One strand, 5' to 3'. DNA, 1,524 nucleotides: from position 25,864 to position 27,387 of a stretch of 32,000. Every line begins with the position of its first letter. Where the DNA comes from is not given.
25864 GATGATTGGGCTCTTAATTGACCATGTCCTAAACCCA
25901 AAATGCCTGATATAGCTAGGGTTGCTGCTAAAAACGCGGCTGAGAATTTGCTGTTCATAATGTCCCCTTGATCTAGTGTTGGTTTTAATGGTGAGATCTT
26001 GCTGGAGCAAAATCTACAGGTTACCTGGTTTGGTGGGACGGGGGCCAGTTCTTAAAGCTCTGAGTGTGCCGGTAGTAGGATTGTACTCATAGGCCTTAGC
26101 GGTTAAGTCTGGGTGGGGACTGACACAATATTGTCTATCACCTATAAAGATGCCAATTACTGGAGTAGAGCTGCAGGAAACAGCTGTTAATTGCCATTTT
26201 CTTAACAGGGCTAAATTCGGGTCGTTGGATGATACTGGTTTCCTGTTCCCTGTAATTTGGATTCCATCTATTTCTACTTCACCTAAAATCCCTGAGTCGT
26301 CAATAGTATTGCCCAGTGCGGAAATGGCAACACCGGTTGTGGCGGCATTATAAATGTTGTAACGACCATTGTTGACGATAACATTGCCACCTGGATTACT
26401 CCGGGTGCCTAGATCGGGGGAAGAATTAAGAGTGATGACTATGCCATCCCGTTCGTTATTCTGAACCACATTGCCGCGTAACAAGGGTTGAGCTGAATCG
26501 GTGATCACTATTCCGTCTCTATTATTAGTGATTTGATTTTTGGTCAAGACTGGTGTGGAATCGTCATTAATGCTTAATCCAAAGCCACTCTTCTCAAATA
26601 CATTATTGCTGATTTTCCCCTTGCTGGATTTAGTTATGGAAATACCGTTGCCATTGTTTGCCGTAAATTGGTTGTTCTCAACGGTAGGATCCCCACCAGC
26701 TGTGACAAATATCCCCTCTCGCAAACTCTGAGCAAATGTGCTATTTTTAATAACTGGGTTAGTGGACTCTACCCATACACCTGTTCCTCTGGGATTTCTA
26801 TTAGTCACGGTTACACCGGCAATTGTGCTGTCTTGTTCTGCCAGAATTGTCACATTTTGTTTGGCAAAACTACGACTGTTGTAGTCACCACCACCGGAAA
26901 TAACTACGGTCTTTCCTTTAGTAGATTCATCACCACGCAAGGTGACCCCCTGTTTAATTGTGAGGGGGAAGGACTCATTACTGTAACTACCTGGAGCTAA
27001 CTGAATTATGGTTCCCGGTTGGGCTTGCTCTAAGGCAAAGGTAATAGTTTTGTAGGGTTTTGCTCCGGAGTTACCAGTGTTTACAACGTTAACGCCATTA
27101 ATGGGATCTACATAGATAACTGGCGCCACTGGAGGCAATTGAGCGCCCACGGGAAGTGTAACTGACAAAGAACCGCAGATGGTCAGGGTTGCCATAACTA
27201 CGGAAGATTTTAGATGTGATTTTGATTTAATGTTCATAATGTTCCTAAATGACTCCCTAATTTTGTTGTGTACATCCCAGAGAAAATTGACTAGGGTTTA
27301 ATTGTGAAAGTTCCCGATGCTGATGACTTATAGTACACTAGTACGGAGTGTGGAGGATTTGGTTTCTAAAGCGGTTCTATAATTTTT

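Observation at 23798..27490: Basic Pro/Thr-rich C-terminal tail ending R-P/S-T-x-G-x-L is shared by COP23 paralogs and the unrelated beta-helix protein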

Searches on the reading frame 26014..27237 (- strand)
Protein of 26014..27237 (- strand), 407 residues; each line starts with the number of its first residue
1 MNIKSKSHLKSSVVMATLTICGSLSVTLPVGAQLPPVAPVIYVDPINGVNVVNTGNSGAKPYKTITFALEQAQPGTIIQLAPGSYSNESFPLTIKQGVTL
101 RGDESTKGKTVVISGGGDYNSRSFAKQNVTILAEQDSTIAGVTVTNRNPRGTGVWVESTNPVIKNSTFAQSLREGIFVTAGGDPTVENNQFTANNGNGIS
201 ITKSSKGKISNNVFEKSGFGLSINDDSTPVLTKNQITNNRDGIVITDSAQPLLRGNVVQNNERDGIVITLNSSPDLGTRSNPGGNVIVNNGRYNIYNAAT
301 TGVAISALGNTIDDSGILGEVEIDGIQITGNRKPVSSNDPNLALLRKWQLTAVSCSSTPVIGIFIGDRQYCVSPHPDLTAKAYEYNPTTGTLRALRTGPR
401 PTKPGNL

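Call 3: search_protein_families(library=pfam, proteins=[window:26014-27237:-], max_evalue=0.01)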
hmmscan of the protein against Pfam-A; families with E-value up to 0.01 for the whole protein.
window:26014-27237:- (407 aa): 5 families
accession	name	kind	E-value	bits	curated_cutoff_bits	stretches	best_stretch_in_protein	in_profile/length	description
PF07602.17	DUF1565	-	2.5e-38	132.3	20.3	1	47-314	2-252/257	Protein of unknown function (DUF1565)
PF13229.12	Beta_helix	-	6.2e-23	81.6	25.9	1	153-306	2-152/158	Right handed beta helix region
PF05048.19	NosD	-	7e-17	62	23.6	2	118-261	30-173/212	Periplasmic copper-binding protein (NosD)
PF12708.12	Pect-lyase_RHGA_epim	-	1.2e-05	25.6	27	1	72-266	31-212/213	Rhamnogalacturonase A/epimerase, pectate lyase-like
PF02878.22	PGM_PMM_I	-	0.0054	16.9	22.5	1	102-216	34-134/138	Phosphoglucomutase/phosphomannomutase, alpha/beta/alpha domain I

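Call 6: find_homologous_proteins(query=window:26014-27237:-, max_evalue=1e-10)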
Query window:26014-27237:- (407 aa): 961 proteins with E <= 1e-10 among 8000 candidates; the best 120 are listed.
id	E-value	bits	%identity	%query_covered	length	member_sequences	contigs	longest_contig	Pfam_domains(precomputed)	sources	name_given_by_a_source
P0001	5.9e-243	824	93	100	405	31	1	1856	PF13229.13,PF07602.18,PF22842.4,PF05048.20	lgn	-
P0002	7.7e-216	735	83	98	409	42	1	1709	PF13229.13,PF07602.18,PF22842.4,PF05048.20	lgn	-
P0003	3.5e-212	722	92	90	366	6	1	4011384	PF13229.13,PF07602.18,PF22842.4,PF05048.20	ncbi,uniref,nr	ncbi:hypothetical protein A9P98_13560 [Cylindrospermopsis raciborskii CS-505]|uniref:Carbohydrate-bi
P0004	9.1e-159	547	64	96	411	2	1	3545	PF13229.13,PF07602.18,PF22842.4,PF05048.20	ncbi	-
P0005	1.3e-152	526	63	96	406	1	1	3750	PF13229.13,PF07602.18,PF22842.4,PF05048.20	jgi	jgi:parallel beta-helix repeat protein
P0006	4.8e-152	525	60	99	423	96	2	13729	PF13229.13,PF07602.18,PF22842.4,PF05048.20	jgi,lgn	jgi:parallel beta-helix repeat protein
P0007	1.9e-150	519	60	98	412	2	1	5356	PF13229.13,PF07602.18,PF05048.20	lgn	-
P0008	3.7e-149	515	61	99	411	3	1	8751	PF13229.13,PF07602.18,PF22842.4,PF05048.20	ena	-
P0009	1.1e-148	513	61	98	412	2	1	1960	PF13229.13,PF07602.18,PF05048.20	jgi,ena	jgi:parallel beta-helix repeat protein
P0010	1.6e-148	513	61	98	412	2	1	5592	PF13229.13,PF07602.18,PF22842.4,PF05048.20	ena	-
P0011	3.4e-148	512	61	98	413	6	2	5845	PF13229.13,PF07602.18,PF05048.20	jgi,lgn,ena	-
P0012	3.7e-148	512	62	96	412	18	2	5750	PF13229.13,PF07602.18,PF22842.4,PF05048.20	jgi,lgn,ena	-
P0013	5.5e-146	505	59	99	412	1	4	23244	PF13229.13,PF07602.18,PF22842.4,PF05048.20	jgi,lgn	jgi:parallel beta-helix repeat protein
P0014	6.7e-146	504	60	98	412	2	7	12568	PF13229.13,PF07602.18,PF22842.4,PF05048.20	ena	-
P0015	1.8e-145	503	61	98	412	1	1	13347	PF13229.13,PF07602.18,PF22842.4,PF05048.20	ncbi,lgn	-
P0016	4.0e-145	502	60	98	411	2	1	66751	PF13229.13,PF07602.18,PF22842.4,PF05048.20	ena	-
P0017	3.1e-143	496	58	100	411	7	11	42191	PF13229.13,PF07602.18,PF22842.4,PF05048.20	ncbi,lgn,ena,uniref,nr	ncbi:DUF1565 domain-containing protein [Dolichospermum sp. LEGE 00240]|uniref:DUF1565 domain-contain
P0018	6.9e-140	484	57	98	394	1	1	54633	PF13229.13,PF07602.18,PF22842.4,PF05048.20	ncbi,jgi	ncbi:MAG: hypothetical protein RLZZ184_566 [Cyanobacteriota bacterium]|jgi:parallel beta-helix repea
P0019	8.4e-139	481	58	97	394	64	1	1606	PF13229.13,PF07602.18,PF22842.4,PF05048.20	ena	-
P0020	1.0e-138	481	97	41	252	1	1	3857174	PF07602.18,PF05048.20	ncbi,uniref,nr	ncbi:DUF1565 domain-containing protein [Cylindrospermopsis raciborskii]|uniref:DUF1565 domain-contai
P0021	2.4e-138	479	57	97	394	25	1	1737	PF13229.13,PF07602.18,PF22842.4,PF05048.20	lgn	-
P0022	1.9e-137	476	57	97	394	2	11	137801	PF13229.13,PF07602.18,PF22842.4,PF05048.20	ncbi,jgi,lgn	ncbi:MAG: DUF1565 domain-containing protein [Dolichospermum sp.]|jgi:parallel beta-helix repeat prot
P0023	2.7e-137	476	57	99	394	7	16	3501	PF13229.13,PF07602.18,PF22842.4,PF05048.20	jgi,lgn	jgi:parallel beta-helix repeat protein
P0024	3.3e-137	476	57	97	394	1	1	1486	PF13229.13,PF07602.18,PF22842.4,PF05048.20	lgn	-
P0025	3.8e-137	475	57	98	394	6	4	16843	PF13229.13,PF07602.18,PF22842.4,PF05048.20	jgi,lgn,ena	jgi:parallel beta-helix repeat protein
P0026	4.3e-137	475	57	98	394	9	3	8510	PF13229.13,PF07602.18,PF22842.4,PF05048.20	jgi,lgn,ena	-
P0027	5.5e-137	475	57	98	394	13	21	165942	PF13229.13,PF07602.18,PF22842.4,PF05048.20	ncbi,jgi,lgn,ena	ncbi:MAG: DUF1565 domain-containing protein [Dolichospermum sp.]|jgi:parallel beta-helix repeat prot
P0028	1.1e-136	474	57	97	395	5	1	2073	PF13229.13,PF07602.18,PF22842.4,PF05048.20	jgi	-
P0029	1.4e-136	474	56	99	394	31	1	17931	PF13229.13,PF07602.18,PF22842.4,PF05048.20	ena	-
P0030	2.8e-136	473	56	98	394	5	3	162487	PF13229.13,PF07602.18,PF22842.4,PF05048.20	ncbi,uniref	ncbi:DUF1565 domain-containing protein [Dolichospermum circinale]|uniref:DUF1565 domain-containing p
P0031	4.3e-136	472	56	99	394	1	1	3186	PF13229.13,PF07602.18,PF22842.4,PF05048.20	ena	-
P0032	7.9e-136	471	56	98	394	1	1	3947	PF13229.13,PF07602.18,PF22842.4,PF05048.20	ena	-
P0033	1.3e-135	470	57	99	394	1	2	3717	PF13229.13,PF07602.18,PF22842.4,PF05048.20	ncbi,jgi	jgi:parallel beta-helix repeat protein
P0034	1.9e-135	470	56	97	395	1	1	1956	PF13229.13,PF07602.18,PF22842.4,PF05048.20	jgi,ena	jgi:parallel beta-helix repeat protein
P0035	2.5e-135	470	56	99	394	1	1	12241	PF13229.13,PF12708.13,PF07602.18,PF22842.4,PF05048.20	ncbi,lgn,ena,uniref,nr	ncbi:DUF1565 domain-containing protein [Dolichospermum planctonicum]|uniref:DUF1565 domain-containin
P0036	2.8e-135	469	56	99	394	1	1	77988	PF13229.13,PF12708.13,PF07602.18,PF22842.4,PF05048.20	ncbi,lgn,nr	ncbi:DUF1565 domain-containing protein [Anabaena sp. FACHB-1391]|nr:DUF1565 domain-containing protei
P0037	3.6e-135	469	56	99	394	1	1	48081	PF13229.13,PF12708.13,PF07602.18,PF22842.4,PF05048.20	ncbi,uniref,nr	ncbi:DUF1565 domain-containing protein [Anabaena sp. FACHB-1250]|uniref:DUF1565 domain-containing pr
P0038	1.9e-133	463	55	98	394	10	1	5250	PF13229.13,PF07602.18,PF22842.4,PF05048.20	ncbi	ncbi:MAG: DUF1565 domain-containing protein [Dolichospermum sp.]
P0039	1.0e-132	461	55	98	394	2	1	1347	PF13229.13,PF07602.18,PF22842.4,PF05048.20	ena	-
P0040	1.6e-132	460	57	93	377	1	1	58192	PF13229.13,PF07602.18,PF22842.4,PF05048.20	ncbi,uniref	ncbi:DUF1565 domain-containing protein [Dolichospermum planctonicum]|uniref:DUF1565 domain-containin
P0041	6.1e-131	455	55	98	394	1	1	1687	PF13229.13,PF07602.18,PF22842.4,PF05048.20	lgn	-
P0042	7.5e-131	455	55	98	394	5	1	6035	PF13229.13,PF07602.18,PF22842.4,PF05048.20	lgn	-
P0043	1.9e-128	447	54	98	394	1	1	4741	PF13229.13,PF07602.18,PF22842.4,PF05048.20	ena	-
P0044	1.2e-127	444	55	98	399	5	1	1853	PF13229.13,PF07602.18,PF22842.4,PF05048.20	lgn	-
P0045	5.5e-121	422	53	96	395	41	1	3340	PF13229.13,PF07602.18,PF05048.20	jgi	-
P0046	7.0e-108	379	55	79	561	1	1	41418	PF13229.13,PF07602.18,PF22842.4,PF00395.26,PF05048.20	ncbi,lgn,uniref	ncbi:DUF1565 domain-containing protein [Nostoc sp.]|uniref:DUF1565 domain-containing protein n=1 Tax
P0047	1.0e-107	379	56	83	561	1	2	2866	PF13229.13,PF07602.18,PF22842.4,PF00395.26,PF05048.20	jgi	jgi:parallel beta-helix repeat protein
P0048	1.2e-107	378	54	79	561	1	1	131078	PF13229.13,PF07602.18,PF22842.4,PF00395.26,PF05048.20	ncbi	ncbi:DUF1565 domain-containing protein [Nostoc sp.]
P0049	4.0e-107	377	55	79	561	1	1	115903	PF13229.13,PF07602.18,PF22842.4,PF00395.26,PF05048.20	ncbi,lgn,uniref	ncbi:MAG: DUF1565 domain-containing protein [Nostoc sp.]|uniref:DUF1565 domain-containing protein n=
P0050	7.3e-107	376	56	82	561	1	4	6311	PF13229.13,PF07602.18,PF22842.4,PF00395.26,PF05048.20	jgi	jgi:parallel beta-helix repeat protein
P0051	8.5e-107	376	56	83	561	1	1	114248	PF13229.13,PF07602.18,PF22842.4,PF00395.26,PF05048.20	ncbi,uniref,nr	ncbi:DUF1565 domain-containing protein [aff. Roholtiella sp. LEGE 12411]|uniref:DUF1565 domain-conta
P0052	3.8e-106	373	61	72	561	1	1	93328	PF13229.13,PF07602.18,PF22842.4,PF00395.26,PF05048.20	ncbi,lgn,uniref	ncbi:DUF1565 domain-containing protein [Nostoc sp.]|uniref:DUF1565 domain-containing protein n=1 Tax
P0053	6.1e-106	373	60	72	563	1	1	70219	PF13229.13,PF07602.18,PF22842.4,PF00395.26,PF05048.20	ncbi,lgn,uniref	ncbi:DUF1565 domain-containing protein [Nostoc sp.]|uniref:DUF1565 domain-containing protein n=1 Tax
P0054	1.6e-105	371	53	79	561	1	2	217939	PF13229.13,PF07602.18,PF22842.4,PF00395.26,PF05048.20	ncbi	ncbi:DUF1565 domain-containing protein [Nostoc sp.]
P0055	1.7e-105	371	57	79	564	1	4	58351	PF13229.13,PF07602.18,PF22842.4,PF00395.26,PF05048.20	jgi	jgi:parallel beta-helix repeat protein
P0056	1.7e-105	371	57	79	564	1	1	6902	PF13229.13,PF07602.18,PF22842.4,PF00395.26,PF05048.20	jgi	jgi:parallel beta-helix repeat protein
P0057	1.9e-105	371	59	70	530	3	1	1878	PF13229.13,PF07602.18,PF22842.4,PF00395.26,PF05048.20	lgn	-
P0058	2.0e-105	371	53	79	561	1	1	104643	PF13229.13,PF07602.18,PF22842.4,PF00395.26,PF05048.20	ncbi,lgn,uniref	ncbi:MAG: DUF1565 domain-containing protein [Nostoc sp.]|uniref:DUF1565 domain-containing protein n=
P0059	2.0e-105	371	60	72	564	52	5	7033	PF13229.13,PF07602.18,PF22842.4,PF00395.26,PF05048.20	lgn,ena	-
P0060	2.2e-105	371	53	79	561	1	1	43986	PF13229.13,PF07602.18,PF22842.4,PF00395.26,PF05048.20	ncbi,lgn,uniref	ncbi:DUF1565 domain-containing protein [Nostoc sp.]|uniref:DUF1565 domain-containing protein n=1 Tax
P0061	3.4e-105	370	60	70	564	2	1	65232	PF13229.13,PF07602.18,PF22842.4,PF00395.26,PF05048.20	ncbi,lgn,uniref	ncbi:MAG: DUF1565 domain-containing protein [Nostoc sp.]|uniref:DUF1565 domain-containing protein n=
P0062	3.8e-105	370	54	79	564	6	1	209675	PF13229.13,PF07602.18,PF22842.4,PF00395.26,PF05048.20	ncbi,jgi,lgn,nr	ncbi:MAG: DUF1565 domain-containing protein [Komarekiella atlantica HA4396-MV6]|jgi:parallel beta-he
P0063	3.8e-105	370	59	70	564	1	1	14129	PF13229.13,PF07602.18,PF22842.4,PF00395.26,PF05048.20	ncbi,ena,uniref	ncbi:DUF1565 domain-containing protein [uncultured Nostoc sp.]|uniref:DUF1565 domain-containing prot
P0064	3.9e-105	370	52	83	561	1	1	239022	PF13229.13,PF07602.18,PF22842.4,PF00395.26,PF05048.20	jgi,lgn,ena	-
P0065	3.9e-105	370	55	78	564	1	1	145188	PF13229.13,PF07602.18,PF22842.4,PF00395.26,PF05048.20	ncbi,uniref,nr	ncbi:DUF1565 domain-containing protein [Nostoc sp. UHCC 0252]|uniref:DUF1565 domain-containing prote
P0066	4.7e-105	370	56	79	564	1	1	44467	PF13229.13,PF07602.18,PF22842.4,PF00395.26,PF05048.20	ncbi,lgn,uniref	ncbi:MAG: DUF1565 domain-containing protein [Nostoc sp.]|uniref:DUF1565 domain-containing protein n=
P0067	5.2e-105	370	58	73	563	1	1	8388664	PF13229.13,PF07602.18,PF22842.4,PF00395.26,PF05048.20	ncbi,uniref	ncbi:DUF1565 domain-containing protein [Nostoc sp. UHCC 0302]|uniref:DUF1565 domain-containing prote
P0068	5.4e-105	370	56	79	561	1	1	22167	PF13229.13,PF07602.18,PF22842.4,PF00395.26,PF05048.20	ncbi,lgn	-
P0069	8.3e-105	369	60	69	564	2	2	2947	PF13229.13,PF07602.18,PF22842.4,PF00395.26,PF05048.20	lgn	-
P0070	9.8e-105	369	53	79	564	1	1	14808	PF13229.13,PF07602.18,PF22842.4,PF00395.26,PF05048.20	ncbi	-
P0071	1.1e-104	369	55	79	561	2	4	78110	PF13229.13,PF07602.18,PF22842.4,PF00395.26,PF05048.20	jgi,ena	-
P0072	1.1e-104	369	54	79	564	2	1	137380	PF13229.13,PF07602.18,PF22842.4,PF00395.26,PF05048.20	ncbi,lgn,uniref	ncbi:DUF1565 domain-containing protein [Nostoc sp.]|uniref:DUF1565 domain-containing protein n=1 Tax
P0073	1.5e-104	368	53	79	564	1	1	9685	PF13229.13,PF07602.18,PF22842.4,PF00395.26,PF05048.20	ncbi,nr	ncbi:MAG: DUF1565 domain-containing protein [Nostoc sp. C3-bin3]|nr:DUF1565 domain-containing protei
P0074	1.6e-104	368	58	72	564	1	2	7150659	PF13229.13,PF07602.18,PF22842.4,PF00395.26,PF05048.20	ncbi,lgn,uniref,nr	ncbi:hypothetical protein NIES4072_38310 [Nostoc commune NIES-4072]|uniref:SLH domain-containing pro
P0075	1.8e-104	368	56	79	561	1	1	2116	PF13229.13,PF07602.18,PF22842.4,PF00395.26,PF05048.20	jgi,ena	-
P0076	1.8e-104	368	53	79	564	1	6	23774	PF13229.13,PF07602.18,PF22842.4,PF00395.26,PF05048.20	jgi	jgi:parallel beta-helix repeat protein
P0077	1.8e-104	368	59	72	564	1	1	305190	PF13229.13,PF07602.18,PF22842.4,PF00395.26,PF05048.20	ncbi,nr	ncbi:DUF1565 domain-containing protein [Nostoc sp. CHAB 5824]|nr:DUF1565 domain-containing protein [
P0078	2.5e-104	367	56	79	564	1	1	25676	PF13229.13,PF07602.18,PF22842.4,PF00395.26,PF05048.20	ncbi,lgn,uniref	ncbi:DUF1565 domain-containing protein [Nostoc sp.]|uniref:DUF1565 domain-containing protein n=1 Tax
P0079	2.6e-104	367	59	72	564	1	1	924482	PF13229.13,PF07602.18,PF22842.4,PF00395.26,PF05048.20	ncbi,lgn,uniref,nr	ncbi:MAG: DUF1565 domain-containing protein [Mojavia pulchra JT2-VF2]|uniref:DUF1565 domain-containi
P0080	2.8e-104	367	59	72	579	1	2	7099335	PF13229.13,PF07602.18,PF22842.4,PF00395.26,PF05048.20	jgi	jgi:parallel beta-helix repeat protein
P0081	2.9e-104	367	53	79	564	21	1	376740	PF13229.13,PF07602.18,PF22842.4,PF00395.26,PF05048.20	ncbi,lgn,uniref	ncbi:DUF1565 domain-containing protein [Nostoc sp.]|uniref:DUF1565 domain-containing protein n=1 Tax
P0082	3.0e-104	367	59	72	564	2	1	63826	PF13229.13,PF07602.18,PF22842.4,PF00395.26,PF05048.20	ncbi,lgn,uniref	ncbi:DUF1565 domain-containing protein [Nostoc sp.]|uniref:DUF1565 domain-containing protein n=1 Tax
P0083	3.2e-104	367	53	80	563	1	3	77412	PF13229.13,PF07602.18,PF22842.4,PF00395.26,PF05048.20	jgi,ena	jgi:parallel beta-helix repeat protein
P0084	3.2e-104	367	53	79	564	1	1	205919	PF13229.13,PF07602.18,PF22842.4,PF00395.26,PF05048.20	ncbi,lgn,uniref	ncbi:DUF1565 domain-containing protein [Nostoc sp.]|uniref:DUF1565 domain-containing protein n=1 Tax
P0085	3.9e-104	367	53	79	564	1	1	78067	PF13229.13,PF07602.18,PF22842.4,PF00395.26,PF05048.20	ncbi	-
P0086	4.3e-104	367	59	70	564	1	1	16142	PF13229.13,PF07602.18,PF22842.4,PF00395.26,PF05048.20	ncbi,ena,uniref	ncbi:DUF1565 domain-containing protein [uncultured Nostoc sp.]|uniref:DUF1565 domain-containing prot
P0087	4.6e-104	367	58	70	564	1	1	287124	PF13229.13,PF07602.18,PF22842.4,PF00395.26,PF05048.20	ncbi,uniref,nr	ncbi:DUF1565 domain-containing protein [Nostoc flagelliforme FACHB-838]|uniref:DUF1565 domain-contai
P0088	5.2e-104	366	57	72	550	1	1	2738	PF13229.13,PF07602.18,PF22842.4,PF00395.26,PF05048.20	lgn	-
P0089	5.6e-104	366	59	70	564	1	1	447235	PF13229.13,PF07602.18,PF22842.4,PF00395.26,PF05048.20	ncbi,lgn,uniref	ncbi:MAG: DUF1565 domain-containing protein [Nostoc sp.]|uniref:DUF1565 domain-containing protein n=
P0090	6.0e-104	366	53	79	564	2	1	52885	PF13229.13,PF07602.18,PF22842.4,PF00395.26,PF05048.20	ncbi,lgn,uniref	ncbi:MAG: DUF1565 domain-containing protein [Nostoc sp.]|uniref:DUF1565 domain-containing protein n=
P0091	6.3e-104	366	55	79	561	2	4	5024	PF13229.13,PF07602.18,PF22842.4,PF00395.26,PF05048.20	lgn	-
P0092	6.7e-104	366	53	79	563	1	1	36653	PF13229.13,PF07602.18,PF22842.4,PF00395.26,PF05048.20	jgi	jgi:parallel beta-helix repeat protein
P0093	6.8e-104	366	58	72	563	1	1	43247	PF13229.13,PF07602.18,PF22842.4,PF00395.26,PF05048.20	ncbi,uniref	ncbi:DUF1565 domain-containing protein [Nostoc sp. CALU 1950]|uniref:DUF1565 domain-containing prote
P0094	8.0e-104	366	53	79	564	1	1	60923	PF13229.13,PF07602.18,PF22842.4,PF00395.26,PF05048.20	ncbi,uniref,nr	ncbi:DUF1565 domain-containing protein [Nostoc sp. FACHB-888]|uniref:DUF1565 domain-containing prote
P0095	8.4e-104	366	53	79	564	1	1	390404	PF13229.13,PF07602.18,PF22842.4,PF00395.26,PF05048.20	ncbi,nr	ncbi:DUF1565 domain-containing protein [Nostoc sp. XA013]|nr:DUF1565 domain-containing protein [Nost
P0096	8.9e-104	366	59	70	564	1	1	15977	PF13229.13,PF07602.18,PF22842.4,PF00395.26,PF05048.20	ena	-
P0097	9.1e-104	366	53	79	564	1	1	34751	PF13229.13,PF07602.18,PF22842.4,PF00395.26,PF05048.20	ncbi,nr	ncbi:DUF1565 domain-containing protein [Nostocales cyanobacterium LEGE 12452]|nr:DUF1565 domain-cont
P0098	9.1e-104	366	53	79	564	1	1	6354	PF13229.13,PF07602.18,PF22842.4,PF00395.26,PF05048.20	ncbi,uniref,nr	ncbi:DUF1565 domain-containing protein [Nostoc sp. CHAB 5715]|uniref:DUF1565 domain-containing prote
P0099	9.2e-104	366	60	72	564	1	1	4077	PF13229.13,PF07602.18,PF22842.4,PF00395.26,PF05048.20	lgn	-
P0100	9.6e-104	366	59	72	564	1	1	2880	PF13229.13,PF07602.18,PF22842.4,PF00395.26,PF05048.20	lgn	-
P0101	1.1e-103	365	60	69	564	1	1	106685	PF13229.13,PF07602.18,PF22842.4,PF00395.26,PF05048.20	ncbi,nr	ncbi:DUF1565 domain-containing protein [Nostoc sp. CHAB 5834]|nr:DUF1565 domain-containing protein [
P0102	1.2e-103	365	53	79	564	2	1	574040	PF13229.13,PF07602.18,PF22842.4,PF00395.26,PF05048.20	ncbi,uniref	ncbi:DUF1565 domain-containing protein [Nostoc sp.]|uniref:DUF1565 domain-containing protein n=1 Tax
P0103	1.7e-103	365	52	79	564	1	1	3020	PF13229.13,PF07602.18,PF22842.4,PF00395.26,PF05048.20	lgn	-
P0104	2.1e-103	364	58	72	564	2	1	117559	PF13229.13,PF07602.18,PF22842.4,PF00395.26,PF05048.20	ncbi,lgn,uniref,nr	ncbi:DUF1565 domain-containing protein [Nostoc sp. ChiVER01]|uniref:DUF1565 domain-containing protei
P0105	2.1e-103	364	53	78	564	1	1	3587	PF13229.13,PF07602.18,PF22842.4,PF00395.26,PF05048.20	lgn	-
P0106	2.3e-103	364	52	79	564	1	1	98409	PF13229.13,PF07602.18,PF22842.4,PF00395.26,PF05048.20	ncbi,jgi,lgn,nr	ncbi:MAG: DUF1565 domain-containing protein [Nostoc indistinguendum CM1-VF10]|jgi:parallel beta-heli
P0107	2.6e-103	364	51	83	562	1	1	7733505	PF13229.13,PF07602.18,PF22842.4,PF00395.26,PF05048.20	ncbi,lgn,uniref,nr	ncbi:DUF1565 domain-containing protein [Nostoc edaphicum CCNP1411]|uniref:DUF1565 domain-containing 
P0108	2.6e-103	364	52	79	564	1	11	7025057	PF13229.13,PF07602.18,PF22842.4,PF00395.26,PF05048.20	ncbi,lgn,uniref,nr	ncbi:DUF1565 domain-containing protein [Nostoc sp. FACHB-892]|uniref:DUF1565 domain-containing prote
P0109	2.7e-103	364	56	79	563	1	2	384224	PF13229.13,PF07602.18,PF22842.4,PF00395.26,PF05048.20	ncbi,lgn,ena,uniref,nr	ncbi:DUF1565 domain-containing protein [Nostoc sp. NMS8]|uniref:DUF1565 domain-containing protein n=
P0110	3.1e-103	364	55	79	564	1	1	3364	PF13229.13,PF07602.18,PF22842.4,PF00395.26,PF05048.20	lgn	-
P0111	3.7e-103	364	54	79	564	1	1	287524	PF13229.13,PF07602.18,PF22842.4,PF00395.26,PF05048.20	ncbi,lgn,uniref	ncbi:DUF1565 domain-containing protein [Nostoc sp.]|uniref:DUF1565 domain-containing protein n=1 Tax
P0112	3.7e-103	364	54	79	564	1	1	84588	PF13229.13,PF07602.18,PF22842.4,PF00395.26,PF05048.20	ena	-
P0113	3.8e-103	364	59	70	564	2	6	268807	PF13229.13,PF07602.18,PF22842.4,PF00395.26,PF05048.20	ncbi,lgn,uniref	ncbi:DUF1565 domain-containing protein [Nostoc sp.]|uniref:DUF1565 domain-containing protein n=1 Tax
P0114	3.9e-103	364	52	79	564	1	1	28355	PF13229.13,PF07602.18,PF22842.4,PF00395.26,PF05048.20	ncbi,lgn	-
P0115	3.9e-103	364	55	79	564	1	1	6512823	PF13229.13,PF07602.18,PF22842.4,PF00395.26,PF05048.20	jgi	jgi:parallel beta-helix repeat protein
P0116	3.9e-103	363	59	69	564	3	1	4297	PF13229.13,PF07602.18,PF22842.4,PF00395.26,PF05048.20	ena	-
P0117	4.4e-103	363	58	72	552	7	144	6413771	PF13229.13,PF07602.18,PF22842.4,PF00395.26,PF05048.20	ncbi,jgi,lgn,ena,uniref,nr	ncbi:DUF1565 domain-containing protein [Anabaena sp. FACHB-709]|uniref:SLH domain-containing protein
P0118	4.5e-103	363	60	72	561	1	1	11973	PF13229.13,PF07602.18,PF22842.4,PF00395.26,PF05048.20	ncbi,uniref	ncbi:DUF1565 domain-containing protein [Nostoc sp.]|uniref:DUF1565 domain-containing protein n=1 Tax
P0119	4.9e-103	363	56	79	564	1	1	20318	PF13229.13,PF07602.18,PF22842.4,PF00395.26,PF05048.20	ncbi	-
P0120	5.8e-103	363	59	72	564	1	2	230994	PF13229.13,PF07602.18,PF22842.4,PF00395.26,PF05048.20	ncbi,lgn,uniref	ncbi:MAG: DUF1565 domain-containing protein [Nostoc sp.]|uniref:DUF1565 domain-containing protein n=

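Call 10: find_related_loci(query=window:26014-27237:-, collection=genome_contigs, flank=10000)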
Query window:26014-27237:- (407 aa) in genome_contigs; peptide patterns used: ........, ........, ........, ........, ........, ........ (x = any residue, [..] = any of these).
123 stretches matched a pattern; 2 encode a relative of the query (tblastn E <= 1e-3); 2 distinct loci.
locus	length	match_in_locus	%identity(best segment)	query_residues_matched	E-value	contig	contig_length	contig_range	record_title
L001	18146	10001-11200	84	1-400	0e+0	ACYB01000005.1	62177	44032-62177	Raphidiopsis brookii D9 D9_1146, whole genome shotgun sequence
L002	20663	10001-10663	46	41-261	7e-59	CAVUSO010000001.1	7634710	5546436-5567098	MAG: uncultured cyanobacterium isolate MFD01689.bin.1.35 genome assembly, contig: contig_27210, whole genome shotgun seq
